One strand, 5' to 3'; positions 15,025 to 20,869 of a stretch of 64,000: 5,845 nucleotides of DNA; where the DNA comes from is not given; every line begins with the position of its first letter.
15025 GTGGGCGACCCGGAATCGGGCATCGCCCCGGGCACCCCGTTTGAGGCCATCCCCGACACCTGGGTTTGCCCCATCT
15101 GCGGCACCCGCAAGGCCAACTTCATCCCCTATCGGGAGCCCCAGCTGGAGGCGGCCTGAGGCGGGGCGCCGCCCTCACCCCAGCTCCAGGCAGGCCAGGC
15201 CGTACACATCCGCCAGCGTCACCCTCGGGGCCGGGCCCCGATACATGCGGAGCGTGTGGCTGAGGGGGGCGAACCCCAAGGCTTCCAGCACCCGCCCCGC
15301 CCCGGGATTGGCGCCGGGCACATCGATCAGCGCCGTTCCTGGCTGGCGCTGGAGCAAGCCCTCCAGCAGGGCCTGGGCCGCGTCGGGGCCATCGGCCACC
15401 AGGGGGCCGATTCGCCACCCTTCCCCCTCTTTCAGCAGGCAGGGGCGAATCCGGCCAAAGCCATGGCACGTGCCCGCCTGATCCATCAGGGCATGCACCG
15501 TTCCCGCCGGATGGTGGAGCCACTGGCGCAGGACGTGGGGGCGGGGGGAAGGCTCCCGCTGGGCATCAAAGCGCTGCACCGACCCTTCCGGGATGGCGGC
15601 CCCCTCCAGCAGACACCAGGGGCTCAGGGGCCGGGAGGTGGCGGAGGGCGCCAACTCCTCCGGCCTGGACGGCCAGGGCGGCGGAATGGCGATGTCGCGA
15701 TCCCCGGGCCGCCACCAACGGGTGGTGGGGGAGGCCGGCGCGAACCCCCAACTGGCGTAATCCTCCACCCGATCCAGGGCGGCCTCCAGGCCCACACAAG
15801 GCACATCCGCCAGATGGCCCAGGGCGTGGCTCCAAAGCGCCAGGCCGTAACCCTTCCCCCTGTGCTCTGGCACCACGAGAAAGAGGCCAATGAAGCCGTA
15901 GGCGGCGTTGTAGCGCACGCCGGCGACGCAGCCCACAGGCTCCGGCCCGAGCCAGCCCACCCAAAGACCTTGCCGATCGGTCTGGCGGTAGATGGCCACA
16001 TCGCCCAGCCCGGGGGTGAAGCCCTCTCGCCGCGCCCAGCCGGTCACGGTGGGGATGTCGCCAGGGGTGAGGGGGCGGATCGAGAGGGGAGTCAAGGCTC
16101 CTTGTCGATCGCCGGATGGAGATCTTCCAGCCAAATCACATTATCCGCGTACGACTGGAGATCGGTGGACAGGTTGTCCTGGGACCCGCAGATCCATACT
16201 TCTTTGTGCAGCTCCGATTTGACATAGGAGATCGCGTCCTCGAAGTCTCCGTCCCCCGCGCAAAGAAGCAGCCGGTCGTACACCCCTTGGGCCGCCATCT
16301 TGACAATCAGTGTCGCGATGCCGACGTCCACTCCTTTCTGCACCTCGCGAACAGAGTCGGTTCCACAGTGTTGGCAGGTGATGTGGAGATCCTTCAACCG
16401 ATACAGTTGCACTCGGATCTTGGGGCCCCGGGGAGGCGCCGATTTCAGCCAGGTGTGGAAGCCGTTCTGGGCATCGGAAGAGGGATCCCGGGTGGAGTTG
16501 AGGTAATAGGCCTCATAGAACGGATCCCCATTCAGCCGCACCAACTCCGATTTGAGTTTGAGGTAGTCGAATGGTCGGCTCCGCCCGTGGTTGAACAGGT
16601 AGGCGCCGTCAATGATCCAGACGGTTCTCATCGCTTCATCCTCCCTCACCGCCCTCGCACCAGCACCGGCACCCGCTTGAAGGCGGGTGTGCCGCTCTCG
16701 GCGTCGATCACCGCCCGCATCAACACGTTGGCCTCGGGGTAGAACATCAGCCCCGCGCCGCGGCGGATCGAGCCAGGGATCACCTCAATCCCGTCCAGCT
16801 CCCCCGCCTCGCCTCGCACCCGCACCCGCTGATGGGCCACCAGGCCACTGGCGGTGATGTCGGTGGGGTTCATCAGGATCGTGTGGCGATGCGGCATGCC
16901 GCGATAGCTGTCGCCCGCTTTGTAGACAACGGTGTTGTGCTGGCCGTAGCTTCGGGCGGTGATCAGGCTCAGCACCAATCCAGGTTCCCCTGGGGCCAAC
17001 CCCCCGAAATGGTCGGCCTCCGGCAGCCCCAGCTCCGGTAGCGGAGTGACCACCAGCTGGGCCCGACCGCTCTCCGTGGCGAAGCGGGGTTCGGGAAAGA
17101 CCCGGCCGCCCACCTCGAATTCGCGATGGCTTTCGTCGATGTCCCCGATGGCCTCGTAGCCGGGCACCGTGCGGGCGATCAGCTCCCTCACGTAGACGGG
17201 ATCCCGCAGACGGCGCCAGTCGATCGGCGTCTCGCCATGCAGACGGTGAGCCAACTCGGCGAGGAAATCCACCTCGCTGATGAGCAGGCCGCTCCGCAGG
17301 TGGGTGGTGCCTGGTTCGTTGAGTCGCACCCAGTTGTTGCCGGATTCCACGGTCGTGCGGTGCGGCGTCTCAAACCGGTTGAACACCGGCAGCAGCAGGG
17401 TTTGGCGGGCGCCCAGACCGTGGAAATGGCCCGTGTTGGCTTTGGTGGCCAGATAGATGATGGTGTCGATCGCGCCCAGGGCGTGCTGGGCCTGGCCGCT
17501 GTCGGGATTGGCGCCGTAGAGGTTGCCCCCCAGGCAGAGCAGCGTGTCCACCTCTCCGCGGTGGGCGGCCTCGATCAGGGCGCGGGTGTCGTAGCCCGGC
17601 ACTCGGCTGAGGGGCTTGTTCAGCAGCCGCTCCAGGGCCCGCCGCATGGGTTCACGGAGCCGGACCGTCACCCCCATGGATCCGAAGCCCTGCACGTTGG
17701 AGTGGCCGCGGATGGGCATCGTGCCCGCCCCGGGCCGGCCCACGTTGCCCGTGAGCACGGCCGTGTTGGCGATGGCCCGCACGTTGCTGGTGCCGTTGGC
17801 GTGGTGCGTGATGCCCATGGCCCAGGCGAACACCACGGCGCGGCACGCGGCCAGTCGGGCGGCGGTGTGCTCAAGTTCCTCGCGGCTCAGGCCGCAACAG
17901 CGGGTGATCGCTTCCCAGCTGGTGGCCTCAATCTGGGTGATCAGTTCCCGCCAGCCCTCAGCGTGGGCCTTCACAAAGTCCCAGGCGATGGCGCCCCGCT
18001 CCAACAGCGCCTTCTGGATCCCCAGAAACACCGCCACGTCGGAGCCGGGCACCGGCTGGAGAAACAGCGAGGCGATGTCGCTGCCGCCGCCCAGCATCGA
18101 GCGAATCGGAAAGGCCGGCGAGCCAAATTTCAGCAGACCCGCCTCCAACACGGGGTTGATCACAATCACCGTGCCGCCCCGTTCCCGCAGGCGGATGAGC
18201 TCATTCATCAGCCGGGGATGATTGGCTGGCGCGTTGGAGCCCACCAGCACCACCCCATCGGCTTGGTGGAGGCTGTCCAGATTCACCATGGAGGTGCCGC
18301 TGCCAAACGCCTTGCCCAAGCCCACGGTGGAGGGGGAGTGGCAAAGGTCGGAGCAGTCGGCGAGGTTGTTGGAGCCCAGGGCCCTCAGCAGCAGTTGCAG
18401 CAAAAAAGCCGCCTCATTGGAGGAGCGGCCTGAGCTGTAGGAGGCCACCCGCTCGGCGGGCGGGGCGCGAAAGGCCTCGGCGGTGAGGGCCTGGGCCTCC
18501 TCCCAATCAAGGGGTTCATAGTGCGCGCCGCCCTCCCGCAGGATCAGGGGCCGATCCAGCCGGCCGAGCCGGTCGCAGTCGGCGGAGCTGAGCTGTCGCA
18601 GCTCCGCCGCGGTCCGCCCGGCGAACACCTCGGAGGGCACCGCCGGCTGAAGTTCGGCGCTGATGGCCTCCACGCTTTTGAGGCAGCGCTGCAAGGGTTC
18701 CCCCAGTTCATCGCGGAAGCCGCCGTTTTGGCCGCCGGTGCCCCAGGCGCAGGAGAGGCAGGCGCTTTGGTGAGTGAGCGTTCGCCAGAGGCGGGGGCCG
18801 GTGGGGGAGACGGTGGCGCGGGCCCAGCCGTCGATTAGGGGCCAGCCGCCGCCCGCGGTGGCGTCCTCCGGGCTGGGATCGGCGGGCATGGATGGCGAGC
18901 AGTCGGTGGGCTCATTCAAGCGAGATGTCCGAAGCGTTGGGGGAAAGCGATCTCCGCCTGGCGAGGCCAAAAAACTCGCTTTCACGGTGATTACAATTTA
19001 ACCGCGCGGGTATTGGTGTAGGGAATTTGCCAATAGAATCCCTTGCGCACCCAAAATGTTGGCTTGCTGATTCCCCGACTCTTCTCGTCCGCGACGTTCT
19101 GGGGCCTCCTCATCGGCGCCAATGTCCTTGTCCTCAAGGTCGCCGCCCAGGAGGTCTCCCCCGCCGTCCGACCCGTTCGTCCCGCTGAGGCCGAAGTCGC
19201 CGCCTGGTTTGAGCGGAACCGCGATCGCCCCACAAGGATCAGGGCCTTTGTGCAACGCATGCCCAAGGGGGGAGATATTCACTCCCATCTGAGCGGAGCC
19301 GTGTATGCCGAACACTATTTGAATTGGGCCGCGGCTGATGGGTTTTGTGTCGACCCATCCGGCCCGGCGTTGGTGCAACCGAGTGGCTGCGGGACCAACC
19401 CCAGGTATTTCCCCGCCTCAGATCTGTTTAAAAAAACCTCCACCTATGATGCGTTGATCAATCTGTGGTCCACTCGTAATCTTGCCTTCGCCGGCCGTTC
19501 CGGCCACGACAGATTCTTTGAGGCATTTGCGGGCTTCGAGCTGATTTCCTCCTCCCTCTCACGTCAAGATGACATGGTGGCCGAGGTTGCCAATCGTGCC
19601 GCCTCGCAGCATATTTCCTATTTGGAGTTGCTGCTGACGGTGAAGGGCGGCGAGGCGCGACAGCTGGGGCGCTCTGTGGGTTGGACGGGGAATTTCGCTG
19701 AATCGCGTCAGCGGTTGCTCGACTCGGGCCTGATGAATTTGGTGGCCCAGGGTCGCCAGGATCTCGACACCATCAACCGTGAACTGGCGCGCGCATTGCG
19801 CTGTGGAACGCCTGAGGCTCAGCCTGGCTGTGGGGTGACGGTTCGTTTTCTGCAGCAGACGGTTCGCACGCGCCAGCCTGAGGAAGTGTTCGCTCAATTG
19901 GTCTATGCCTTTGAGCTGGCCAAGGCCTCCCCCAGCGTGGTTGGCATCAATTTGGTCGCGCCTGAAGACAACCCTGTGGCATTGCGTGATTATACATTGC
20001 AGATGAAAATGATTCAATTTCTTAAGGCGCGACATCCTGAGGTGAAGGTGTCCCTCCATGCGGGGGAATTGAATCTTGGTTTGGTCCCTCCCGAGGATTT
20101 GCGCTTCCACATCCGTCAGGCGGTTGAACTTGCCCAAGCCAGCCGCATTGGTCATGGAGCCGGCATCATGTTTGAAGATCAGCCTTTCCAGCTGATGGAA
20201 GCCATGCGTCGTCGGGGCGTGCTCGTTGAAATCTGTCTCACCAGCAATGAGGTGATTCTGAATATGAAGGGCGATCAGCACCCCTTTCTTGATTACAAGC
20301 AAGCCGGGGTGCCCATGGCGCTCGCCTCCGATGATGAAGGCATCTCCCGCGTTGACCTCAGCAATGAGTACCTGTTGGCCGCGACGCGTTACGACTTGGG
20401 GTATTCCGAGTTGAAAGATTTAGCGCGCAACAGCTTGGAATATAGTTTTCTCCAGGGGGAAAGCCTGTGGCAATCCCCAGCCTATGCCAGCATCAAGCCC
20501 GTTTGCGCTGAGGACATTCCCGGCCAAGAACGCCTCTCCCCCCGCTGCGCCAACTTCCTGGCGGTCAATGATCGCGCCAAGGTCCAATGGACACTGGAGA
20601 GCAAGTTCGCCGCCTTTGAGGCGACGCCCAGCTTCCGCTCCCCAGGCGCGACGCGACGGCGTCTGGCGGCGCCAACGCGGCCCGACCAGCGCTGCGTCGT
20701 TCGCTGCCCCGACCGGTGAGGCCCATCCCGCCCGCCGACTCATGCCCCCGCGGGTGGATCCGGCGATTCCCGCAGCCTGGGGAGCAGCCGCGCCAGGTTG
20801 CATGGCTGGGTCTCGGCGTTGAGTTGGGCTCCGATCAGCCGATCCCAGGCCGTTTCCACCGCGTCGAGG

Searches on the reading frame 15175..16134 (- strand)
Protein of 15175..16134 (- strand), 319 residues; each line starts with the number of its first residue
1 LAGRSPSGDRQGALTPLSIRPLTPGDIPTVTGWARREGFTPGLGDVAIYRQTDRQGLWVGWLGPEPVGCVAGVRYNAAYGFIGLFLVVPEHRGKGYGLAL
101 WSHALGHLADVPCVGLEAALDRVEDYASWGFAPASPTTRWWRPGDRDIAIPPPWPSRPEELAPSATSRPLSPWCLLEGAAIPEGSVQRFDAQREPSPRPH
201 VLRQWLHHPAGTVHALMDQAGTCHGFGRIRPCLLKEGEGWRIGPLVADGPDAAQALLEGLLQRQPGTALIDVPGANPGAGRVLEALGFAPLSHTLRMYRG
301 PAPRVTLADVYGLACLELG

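Call 31: search_protein_families(library=pfam, proteins=[window:15175-16134:-], max_evalue=0.01)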
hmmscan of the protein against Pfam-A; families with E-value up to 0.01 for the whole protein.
window:15175-16134:- (319 aa): 5 families
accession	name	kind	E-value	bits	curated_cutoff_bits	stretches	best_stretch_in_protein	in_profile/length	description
PF18014.7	Acetyltransf_18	-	1.8e-19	70.1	22.7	1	186-312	1-124/124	Acetyltransferase (GNAT) domain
PF00583.31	Acetyltransf_1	-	2.3e-10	41.2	20.7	1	49-116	24-98/116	Acetyltransferase (GNAT) family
PF13508.13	Acetyltransf_7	-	7.7e-06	26.6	27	1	55-131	3-82/84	Acetyltransferase (GNAT) domain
PF08445.16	FR47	-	0.0004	20.8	22.1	0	71-101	13-43/86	FR47-like protein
PF13673.13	Acetyltransf_10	-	0.00073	20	23.6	1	57-137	33-113/128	Acetyltransferase (GNAT) domain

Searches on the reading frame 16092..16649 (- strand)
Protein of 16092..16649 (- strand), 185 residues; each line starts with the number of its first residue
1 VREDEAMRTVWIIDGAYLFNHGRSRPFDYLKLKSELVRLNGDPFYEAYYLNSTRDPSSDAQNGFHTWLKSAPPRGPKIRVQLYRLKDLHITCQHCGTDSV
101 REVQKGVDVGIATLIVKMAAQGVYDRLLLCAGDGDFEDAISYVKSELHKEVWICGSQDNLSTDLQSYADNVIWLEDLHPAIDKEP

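Call 31: search_protein_families(library=pfam, proteins=[window:16092-16649:-], max_evalue=0.01)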
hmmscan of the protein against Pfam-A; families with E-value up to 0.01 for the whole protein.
window:16092-16649:- (185 aa): 1 family
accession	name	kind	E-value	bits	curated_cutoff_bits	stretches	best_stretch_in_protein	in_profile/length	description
PF01936.24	NYN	-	3.7e-17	63.6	24.2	1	12-175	5-145/145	NYN domain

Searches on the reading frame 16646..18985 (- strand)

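Call 31: search_protein_families(library=pfam, proteins=[window:16646-18985:-], max_evalue=0.01)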
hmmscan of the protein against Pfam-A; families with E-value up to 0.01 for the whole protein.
window:16646-18985:- (779 aa): 2 families
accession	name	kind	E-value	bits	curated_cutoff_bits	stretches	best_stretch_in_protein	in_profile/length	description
PF00384.28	Molybdopterin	-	5.2e-24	85.4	24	1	142-512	1-292/353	Molybdopterin oxidoreductase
PF01568.27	Molydop_binding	-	1.2e-14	54.7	26.8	1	672-773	1-110/110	Molydopterin dinucleotide binding domain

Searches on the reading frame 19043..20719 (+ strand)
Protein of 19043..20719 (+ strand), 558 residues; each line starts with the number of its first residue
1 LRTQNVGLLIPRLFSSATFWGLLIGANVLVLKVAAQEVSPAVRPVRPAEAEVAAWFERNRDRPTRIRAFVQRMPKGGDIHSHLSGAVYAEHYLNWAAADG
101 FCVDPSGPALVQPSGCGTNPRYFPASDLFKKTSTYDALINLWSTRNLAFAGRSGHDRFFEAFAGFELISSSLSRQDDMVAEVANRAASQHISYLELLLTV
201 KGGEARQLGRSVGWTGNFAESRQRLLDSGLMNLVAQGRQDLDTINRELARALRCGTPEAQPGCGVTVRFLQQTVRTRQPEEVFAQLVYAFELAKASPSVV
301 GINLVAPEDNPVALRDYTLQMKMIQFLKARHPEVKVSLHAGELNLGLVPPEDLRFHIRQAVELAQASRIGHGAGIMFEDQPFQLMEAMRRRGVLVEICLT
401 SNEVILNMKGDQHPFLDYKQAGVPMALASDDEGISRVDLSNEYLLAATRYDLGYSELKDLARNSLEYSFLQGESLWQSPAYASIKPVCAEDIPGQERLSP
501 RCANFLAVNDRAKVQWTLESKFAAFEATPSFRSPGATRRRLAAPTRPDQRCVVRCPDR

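Call 31: search_protein_families(library=pfam, proteins=[window:19043-20719:+], max_evalue=0.01)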
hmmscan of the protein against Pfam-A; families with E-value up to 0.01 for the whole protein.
window:19043-20719:+ (558 aa): 2 families
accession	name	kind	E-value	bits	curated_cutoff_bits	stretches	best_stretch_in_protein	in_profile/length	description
PF00962.28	A_deaminase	-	1.4e-28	100.4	27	1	247-472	107-317/330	Adenosine deaminase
PF19326.5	AMP_deaminase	-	0.0054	15.6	27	1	406-468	510-575/630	AMP deaminase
